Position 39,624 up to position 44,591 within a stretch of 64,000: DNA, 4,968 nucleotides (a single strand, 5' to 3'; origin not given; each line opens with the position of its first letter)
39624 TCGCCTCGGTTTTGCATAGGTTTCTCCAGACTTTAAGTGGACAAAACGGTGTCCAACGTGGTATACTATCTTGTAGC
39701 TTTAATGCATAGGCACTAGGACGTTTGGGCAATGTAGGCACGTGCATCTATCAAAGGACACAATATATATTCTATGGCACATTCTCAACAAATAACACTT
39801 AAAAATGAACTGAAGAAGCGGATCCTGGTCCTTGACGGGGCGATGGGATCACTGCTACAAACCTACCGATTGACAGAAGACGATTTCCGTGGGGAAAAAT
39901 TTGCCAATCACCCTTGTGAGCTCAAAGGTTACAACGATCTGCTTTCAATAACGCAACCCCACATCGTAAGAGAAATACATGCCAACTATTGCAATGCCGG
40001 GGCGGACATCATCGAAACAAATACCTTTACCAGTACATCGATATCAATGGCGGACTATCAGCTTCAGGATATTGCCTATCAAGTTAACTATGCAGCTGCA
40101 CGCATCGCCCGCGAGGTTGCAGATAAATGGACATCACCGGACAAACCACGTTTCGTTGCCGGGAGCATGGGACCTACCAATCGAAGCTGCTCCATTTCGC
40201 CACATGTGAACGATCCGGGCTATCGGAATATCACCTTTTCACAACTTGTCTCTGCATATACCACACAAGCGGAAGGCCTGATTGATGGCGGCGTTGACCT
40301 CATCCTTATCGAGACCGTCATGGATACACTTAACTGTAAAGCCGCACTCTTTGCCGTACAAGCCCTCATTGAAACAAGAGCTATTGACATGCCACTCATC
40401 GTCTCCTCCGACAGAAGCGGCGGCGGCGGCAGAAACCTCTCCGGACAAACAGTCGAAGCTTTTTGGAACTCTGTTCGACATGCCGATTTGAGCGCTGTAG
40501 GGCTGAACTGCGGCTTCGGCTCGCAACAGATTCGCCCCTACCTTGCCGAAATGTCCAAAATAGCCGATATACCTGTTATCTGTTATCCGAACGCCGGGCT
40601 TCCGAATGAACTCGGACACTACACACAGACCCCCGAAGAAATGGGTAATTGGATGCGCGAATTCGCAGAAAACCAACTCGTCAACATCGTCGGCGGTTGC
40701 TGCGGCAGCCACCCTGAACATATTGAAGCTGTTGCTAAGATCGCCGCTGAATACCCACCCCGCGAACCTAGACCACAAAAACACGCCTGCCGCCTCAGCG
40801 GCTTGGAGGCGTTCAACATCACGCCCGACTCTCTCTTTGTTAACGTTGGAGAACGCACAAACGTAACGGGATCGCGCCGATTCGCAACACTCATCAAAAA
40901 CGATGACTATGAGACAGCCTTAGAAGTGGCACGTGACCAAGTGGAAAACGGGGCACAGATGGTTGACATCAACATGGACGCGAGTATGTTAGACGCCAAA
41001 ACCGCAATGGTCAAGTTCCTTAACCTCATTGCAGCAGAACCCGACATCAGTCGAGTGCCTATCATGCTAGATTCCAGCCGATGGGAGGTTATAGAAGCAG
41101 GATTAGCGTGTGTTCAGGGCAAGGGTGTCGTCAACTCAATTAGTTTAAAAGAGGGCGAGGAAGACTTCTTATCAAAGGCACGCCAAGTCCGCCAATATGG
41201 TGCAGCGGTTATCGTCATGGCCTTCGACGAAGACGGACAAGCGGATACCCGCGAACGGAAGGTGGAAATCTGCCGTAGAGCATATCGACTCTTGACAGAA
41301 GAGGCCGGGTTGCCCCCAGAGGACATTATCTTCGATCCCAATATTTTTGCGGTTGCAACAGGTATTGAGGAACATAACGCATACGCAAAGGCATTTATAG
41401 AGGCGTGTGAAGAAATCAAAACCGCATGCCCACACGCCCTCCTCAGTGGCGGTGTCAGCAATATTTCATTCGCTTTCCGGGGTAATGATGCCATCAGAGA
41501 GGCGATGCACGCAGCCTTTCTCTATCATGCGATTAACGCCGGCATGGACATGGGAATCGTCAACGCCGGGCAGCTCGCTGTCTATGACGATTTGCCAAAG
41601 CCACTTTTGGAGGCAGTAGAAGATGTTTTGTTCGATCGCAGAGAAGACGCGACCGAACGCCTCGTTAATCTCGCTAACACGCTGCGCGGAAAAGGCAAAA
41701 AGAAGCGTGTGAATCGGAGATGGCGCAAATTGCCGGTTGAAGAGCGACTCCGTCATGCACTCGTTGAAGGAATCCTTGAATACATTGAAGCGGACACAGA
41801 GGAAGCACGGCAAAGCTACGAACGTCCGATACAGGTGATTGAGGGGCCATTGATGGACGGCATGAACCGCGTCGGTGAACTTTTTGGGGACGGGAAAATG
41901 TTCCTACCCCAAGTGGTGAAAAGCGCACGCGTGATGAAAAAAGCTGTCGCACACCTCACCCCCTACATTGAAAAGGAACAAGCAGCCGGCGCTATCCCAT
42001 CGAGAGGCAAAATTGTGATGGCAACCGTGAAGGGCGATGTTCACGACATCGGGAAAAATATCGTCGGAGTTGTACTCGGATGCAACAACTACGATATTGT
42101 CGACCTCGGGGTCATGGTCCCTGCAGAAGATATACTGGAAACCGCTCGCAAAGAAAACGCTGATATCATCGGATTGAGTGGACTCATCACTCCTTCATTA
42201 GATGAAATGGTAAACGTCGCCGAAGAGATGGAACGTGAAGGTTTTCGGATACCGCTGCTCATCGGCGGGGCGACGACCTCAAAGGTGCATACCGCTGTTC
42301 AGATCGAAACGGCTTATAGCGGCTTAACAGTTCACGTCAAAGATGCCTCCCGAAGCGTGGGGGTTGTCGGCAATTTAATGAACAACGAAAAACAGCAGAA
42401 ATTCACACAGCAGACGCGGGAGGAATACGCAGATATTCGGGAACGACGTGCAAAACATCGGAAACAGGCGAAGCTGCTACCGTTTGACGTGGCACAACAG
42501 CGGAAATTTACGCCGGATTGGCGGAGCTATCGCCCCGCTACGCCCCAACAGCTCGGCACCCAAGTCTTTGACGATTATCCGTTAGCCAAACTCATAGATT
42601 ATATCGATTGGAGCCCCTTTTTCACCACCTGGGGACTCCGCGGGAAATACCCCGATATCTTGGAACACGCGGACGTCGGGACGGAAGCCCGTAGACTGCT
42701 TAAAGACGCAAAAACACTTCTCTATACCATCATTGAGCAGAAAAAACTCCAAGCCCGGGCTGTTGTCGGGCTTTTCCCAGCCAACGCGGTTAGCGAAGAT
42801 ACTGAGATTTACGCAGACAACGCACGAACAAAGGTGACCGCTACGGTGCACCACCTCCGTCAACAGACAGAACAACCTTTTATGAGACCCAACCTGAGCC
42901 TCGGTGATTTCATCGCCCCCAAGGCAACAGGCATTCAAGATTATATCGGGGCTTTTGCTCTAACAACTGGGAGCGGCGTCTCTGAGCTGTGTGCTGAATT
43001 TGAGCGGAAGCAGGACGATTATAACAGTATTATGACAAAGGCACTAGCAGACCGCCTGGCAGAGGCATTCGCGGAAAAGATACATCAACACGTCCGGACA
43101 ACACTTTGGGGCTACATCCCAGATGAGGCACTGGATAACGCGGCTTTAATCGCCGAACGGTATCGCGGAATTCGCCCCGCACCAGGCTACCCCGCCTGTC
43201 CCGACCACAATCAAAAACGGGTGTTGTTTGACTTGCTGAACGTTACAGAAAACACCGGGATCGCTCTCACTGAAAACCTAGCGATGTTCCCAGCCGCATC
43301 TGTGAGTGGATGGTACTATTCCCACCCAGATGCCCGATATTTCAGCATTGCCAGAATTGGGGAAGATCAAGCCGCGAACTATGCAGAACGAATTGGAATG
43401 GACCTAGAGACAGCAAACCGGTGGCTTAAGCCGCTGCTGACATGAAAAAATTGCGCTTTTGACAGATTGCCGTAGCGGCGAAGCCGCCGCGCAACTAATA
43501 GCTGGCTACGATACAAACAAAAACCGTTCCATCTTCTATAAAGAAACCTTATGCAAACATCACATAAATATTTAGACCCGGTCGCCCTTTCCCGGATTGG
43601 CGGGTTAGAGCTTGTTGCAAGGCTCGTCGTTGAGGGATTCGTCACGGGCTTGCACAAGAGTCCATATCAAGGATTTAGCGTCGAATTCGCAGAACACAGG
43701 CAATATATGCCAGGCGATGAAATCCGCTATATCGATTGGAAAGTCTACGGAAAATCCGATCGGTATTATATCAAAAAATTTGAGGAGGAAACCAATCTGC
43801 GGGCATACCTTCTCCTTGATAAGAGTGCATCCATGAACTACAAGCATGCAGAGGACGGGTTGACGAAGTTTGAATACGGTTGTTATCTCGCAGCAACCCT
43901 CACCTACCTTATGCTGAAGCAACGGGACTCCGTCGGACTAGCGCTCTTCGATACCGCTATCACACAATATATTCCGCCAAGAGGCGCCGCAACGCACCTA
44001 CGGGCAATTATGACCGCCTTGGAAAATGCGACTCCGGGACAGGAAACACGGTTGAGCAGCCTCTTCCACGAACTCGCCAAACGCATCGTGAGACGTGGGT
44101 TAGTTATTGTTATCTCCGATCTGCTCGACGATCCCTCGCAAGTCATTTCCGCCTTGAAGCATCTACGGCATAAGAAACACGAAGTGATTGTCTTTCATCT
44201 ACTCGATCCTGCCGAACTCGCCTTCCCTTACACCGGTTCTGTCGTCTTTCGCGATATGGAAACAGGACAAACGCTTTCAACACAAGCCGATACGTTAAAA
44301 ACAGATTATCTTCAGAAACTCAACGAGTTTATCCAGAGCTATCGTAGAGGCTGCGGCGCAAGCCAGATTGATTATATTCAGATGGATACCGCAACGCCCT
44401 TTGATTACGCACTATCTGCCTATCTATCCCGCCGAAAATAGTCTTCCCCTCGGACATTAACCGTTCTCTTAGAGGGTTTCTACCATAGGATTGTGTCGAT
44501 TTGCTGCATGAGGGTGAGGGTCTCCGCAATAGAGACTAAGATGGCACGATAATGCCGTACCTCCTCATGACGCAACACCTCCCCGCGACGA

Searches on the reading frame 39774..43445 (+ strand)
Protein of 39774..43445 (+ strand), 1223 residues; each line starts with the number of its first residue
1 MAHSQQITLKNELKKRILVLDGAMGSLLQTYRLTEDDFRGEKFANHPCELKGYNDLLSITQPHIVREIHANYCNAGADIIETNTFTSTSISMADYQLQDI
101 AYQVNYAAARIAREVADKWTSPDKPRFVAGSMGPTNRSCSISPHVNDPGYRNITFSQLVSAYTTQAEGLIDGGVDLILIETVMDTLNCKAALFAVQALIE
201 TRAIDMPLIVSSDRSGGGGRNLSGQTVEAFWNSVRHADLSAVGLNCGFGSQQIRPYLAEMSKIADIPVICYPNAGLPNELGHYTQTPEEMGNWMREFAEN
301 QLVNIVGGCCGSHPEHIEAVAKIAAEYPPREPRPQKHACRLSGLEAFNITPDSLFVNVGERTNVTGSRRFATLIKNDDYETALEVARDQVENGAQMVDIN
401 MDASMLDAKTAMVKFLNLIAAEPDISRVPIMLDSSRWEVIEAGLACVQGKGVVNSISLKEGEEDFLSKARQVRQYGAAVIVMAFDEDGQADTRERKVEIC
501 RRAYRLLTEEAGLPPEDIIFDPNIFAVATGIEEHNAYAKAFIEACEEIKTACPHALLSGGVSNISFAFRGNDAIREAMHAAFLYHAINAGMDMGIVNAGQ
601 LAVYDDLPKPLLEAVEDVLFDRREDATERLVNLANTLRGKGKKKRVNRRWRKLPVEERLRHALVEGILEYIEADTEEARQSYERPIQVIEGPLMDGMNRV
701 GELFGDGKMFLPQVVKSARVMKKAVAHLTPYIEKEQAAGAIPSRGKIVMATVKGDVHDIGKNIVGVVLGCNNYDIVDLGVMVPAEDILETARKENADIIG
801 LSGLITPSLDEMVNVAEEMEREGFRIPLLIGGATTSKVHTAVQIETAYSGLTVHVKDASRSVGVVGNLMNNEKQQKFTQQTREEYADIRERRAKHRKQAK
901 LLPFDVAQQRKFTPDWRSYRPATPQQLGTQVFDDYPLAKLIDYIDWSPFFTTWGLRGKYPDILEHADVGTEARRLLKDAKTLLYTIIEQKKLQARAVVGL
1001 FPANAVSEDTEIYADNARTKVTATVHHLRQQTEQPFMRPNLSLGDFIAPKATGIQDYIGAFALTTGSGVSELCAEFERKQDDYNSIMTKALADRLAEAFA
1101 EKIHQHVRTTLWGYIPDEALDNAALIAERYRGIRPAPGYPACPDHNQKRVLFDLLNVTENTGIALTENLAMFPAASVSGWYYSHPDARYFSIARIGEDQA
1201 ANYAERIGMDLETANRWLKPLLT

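Call 36: search_protein_families(library=pfam, proteins=[window:39774-43445:+], max_evalue=0.00001)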
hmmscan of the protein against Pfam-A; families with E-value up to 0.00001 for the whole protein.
window:39774-43445:+ (1223 aa): 5 families
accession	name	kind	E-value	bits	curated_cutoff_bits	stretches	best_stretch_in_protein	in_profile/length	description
PF02965.22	Met_synt_B12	-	1.1e-120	402.6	25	1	937-1206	2-271/273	Vitamin B12 dependent methionine synthase, activation domain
PF02574.22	S-methyl_trans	-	1.4e-90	304.4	22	1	18-323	1-282/283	Homocysteine S-methyltransferase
PF00809.28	Pterin_bind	-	3.4e-64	217.3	25.5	1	359-597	1-244/244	Pterin binding enzyme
PF02607.22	B12-binding_2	-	1.1e-25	90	23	1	655-728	1-73/74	B12 binding domain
PF02310.24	B12-binding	-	4.9e-21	75.2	32.1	1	745-836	1-92/121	B12 binding domain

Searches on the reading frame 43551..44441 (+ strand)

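Call 36: search_protein_families(library=pfam, proteins=[window:43551-44441:+], max_evalue=0.00001)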
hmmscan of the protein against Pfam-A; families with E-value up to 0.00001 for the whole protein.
window:43551-44441:+ (296 aa): 2 families
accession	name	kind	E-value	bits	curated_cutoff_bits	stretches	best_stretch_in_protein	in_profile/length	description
PF01882.25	DUF58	-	4.4e-54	183.4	23.4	1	48-255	1-208/216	Protein of unknown function DUF58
PF13519.12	VWA_2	-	1.1e-06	29.6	27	1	87-190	3-105/107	von Willebrand factor type A domain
